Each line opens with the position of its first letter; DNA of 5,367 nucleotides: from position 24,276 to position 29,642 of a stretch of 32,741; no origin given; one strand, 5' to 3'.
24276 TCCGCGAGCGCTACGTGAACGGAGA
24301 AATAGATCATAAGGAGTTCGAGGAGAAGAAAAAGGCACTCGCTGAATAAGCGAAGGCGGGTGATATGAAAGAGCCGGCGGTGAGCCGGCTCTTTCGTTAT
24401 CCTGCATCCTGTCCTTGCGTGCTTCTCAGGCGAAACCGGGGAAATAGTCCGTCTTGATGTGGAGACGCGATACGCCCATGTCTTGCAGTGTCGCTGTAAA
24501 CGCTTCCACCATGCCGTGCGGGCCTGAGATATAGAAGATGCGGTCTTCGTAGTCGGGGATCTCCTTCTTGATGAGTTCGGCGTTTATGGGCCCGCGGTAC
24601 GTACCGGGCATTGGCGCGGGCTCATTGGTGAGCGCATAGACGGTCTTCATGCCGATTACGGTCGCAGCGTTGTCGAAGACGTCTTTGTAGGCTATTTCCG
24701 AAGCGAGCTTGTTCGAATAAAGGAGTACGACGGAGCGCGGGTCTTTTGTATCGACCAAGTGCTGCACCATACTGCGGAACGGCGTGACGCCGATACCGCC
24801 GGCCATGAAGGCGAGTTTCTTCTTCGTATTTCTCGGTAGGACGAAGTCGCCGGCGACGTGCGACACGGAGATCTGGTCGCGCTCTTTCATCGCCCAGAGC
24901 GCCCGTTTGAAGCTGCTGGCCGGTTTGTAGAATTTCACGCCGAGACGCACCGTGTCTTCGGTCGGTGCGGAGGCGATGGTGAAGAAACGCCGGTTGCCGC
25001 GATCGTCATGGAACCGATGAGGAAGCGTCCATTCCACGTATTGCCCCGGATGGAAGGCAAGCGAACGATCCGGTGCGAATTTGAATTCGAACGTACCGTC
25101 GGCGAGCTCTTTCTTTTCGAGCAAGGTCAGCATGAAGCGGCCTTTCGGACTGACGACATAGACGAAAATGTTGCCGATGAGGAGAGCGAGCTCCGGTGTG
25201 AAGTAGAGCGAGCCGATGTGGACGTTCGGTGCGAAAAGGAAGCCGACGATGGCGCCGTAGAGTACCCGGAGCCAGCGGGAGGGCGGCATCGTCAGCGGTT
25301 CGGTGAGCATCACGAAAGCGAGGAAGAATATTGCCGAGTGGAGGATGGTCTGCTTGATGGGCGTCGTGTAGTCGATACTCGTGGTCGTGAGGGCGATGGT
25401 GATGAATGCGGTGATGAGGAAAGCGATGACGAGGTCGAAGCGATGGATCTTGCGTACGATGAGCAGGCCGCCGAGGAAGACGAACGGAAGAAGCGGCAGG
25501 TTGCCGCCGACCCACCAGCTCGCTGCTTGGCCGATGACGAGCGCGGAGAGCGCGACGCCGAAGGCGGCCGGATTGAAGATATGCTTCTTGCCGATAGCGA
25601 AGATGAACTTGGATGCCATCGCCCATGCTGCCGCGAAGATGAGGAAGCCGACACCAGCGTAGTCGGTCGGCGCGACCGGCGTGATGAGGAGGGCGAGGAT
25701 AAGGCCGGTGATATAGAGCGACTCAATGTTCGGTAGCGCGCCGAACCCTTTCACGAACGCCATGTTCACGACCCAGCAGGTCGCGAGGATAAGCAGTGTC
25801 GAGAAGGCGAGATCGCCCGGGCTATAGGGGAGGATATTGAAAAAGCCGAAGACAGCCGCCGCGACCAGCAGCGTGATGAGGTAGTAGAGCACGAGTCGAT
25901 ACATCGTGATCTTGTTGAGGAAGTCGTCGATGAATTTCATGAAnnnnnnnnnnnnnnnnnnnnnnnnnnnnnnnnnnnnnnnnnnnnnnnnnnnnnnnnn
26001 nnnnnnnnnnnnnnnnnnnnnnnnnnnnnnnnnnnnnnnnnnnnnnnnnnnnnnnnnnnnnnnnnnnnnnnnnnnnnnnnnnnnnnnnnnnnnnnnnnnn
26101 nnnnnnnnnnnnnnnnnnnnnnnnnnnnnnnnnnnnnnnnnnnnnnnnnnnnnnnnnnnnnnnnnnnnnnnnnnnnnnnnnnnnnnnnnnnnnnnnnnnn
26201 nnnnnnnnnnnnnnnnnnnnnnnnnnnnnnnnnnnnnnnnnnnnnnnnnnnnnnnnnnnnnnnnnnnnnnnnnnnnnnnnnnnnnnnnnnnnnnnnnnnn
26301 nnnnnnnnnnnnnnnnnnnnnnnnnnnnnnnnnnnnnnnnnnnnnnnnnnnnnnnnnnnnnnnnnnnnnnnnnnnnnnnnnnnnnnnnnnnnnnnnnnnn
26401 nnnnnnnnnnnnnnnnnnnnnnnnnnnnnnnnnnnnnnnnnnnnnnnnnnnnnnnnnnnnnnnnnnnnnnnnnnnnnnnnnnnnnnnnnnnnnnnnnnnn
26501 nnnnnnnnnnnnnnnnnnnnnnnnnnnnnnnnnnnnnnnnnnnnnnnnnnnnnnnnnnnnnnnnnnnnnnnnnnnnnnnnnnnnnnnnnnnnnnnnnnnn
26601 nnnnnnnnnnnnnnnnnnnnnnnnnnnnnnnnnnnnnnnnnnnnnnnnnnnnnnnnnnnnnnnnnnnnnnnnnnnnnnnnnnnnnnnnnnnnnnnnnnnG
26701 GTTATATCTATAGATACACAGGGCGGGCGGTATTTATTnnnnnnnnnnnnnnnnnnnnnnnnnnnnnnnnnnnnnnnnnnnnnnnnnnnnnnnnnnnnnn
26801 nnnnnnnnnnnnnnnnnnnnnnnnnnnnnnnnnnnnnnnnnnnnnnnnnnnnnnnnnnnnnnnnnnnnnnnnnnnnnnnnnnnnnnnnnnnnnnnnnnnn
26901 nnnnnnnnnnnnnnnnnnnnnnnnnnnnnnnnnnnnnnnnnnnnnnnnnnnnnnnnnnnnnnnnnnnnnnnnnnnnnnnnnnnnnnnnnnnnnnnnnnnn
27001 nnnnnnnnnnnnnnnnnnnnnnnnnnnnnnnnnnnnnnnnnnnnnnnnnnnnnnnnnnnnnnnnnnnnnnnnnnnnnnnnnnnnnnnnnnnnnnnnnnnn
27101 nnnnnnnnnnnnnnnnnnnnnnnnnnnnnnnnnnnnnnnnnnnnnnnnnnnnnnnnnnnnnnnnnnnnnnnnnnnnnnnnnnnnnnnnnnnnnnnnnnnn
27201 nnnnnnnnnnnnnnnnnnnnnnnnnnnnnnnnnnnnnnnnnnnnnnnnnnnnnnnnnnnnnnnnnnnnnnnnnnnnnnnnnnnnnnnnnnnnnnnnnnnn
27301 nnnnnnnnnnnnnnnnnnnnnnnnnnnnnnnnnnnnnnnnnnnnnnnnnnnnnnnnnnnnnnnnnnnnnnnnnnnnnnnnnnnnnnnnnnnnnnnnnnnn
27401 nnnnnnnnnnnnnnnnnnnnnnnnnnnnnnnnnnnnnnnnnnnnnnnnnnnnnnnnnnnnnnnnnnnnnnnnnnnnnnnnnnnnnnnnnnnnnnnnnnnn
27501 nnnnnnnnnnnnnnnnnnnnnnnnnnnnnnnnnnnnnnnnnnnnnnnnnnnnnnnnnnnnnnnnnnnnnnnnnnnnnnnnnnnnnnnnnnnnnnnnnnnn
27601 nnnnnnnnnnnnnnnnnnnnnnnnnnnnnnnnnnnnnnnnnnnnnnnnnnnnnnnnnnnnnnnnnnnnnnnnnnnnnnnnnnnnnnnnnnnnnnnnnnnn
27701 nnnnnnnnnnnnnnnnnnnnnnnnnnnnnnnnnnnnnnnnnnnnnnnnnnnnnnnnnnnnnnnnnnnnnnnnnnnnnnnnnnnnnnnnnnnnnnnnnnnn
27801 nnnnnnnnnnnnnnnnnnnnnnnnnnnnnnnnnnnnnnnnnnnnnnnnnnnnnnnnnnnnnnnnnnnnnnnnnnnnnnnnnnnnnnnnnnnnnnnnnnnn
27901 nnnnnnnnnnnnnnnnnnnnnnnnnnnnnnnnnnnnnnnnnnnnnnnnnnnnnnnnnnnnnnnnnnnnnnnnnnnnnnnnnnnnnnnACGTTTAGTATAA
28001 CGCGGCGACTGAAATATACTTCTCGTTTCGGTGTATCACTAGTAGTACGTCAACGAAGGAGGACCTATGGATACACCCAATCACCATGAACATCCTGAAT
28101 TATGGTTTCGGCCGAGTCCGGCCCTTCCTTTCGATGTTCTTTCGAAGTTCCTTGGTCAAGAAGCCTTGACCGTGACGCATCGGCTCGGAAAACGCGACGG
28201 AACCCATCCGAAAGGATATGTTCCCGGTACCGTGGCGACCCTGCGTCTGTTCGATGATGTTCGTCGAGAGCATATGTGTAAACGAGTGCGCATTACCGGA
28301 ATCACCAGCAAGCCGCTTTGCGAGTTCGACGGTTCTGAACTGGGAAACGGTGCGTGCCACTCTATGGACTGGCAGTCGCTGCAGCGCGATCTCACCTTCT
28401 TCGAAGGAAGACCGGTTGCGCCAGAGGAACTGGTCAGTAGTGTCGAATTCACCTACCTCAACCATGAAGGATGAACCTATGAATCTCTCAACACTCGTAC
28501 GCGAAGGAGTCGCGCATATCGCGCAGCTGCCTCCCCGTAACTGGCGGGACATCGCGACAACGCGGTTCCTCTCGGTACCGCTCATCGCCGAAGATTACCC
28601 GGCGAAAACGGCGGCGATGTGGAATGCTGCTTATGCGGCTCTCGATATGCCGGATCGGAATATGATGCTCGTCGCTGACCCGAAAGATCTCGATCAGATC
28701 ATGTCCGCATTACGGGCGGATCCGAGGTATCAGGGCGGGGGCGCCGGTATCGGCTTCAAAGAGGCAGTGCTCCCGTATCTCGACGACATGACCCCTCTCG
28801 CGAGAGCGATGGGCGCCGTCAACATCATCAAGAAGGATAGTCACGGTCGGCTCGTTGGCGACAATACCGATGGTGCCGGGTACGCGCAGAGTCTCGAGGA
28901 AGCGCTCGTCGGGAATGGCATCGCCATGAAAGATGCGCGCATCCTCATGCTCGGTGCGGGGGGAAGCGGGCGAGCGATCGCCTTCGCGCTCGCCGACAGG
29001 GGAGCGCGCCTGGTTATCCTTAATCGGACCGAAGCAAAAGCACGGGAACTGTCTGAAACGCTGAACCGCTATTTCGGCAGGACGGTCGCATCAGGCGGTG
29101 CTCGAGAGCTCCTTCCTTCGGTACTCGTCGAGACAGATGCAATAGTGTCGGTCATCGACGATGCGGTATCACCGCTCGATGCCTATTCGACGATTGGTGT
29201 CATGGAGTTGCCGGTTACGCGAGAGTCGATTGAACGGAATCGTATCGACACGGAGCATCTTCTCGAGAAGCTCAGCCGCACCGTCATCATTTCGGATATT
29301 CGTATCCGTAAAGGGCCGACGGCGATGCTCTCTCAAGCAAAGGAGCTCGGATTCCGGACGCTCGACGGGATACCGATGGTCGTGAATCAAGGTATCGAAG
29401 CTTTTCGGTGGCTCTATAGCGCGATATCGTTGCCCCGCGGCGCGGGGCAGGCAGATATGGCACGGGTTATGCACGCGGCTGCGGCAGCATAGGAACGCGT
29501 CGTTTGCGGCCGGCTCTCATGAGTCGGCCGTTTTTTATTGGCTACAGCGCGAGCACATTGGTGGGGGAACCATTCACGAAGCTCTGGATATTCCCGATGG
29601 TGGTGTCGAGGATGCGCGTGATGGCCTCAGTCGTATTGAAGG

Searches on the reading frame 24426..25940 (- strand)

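Call 65: search_protein_families(library=pfam, proteins=[window:24426-25940:-])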
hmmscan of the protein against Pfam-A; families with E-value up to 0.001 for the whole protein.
window:24426-25940:- (504 aa): 2 families
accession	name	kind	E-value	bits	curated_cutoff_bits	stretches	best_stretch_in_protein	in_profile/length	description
PF00175.26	NAD_binding_1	-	6.5e-14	52.9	22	1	378-480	1-106/109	Oxidoreductase NAD-binding domain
PF03116.20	NQR2_RnfD_RnfE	-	1e-09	38.7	27.7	1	156-262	180-285/296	NQR2, RnfD, RnfE family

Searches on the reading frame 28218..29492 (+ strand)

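Call 65: search_protein_families(library=pfam, proteins=[window:28218-29492:+])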
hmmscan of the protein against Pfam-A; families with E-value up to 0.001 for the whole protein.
window:28218-29492:+ (424 aa): 3 families
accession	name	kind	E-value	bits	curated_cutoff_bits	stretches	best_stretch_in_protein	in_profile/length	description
PF08501.16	Shikimate_dh_N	-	1.6e-10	41.5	27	1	131-204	11-83/83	Shikimate dehydrogenase substrate binding domain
PF01488.26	Shikimate_DH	-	5.7e-07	30.1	24.3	1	236-285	9-59/138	Shikimate / quinate 5-dehydrogenase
PF03435.24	Sacchrp_dh_NADP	-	0.00076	20.3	25.1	0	242-315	1-78/129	Saccharopine dehydrogenase NADP binding domain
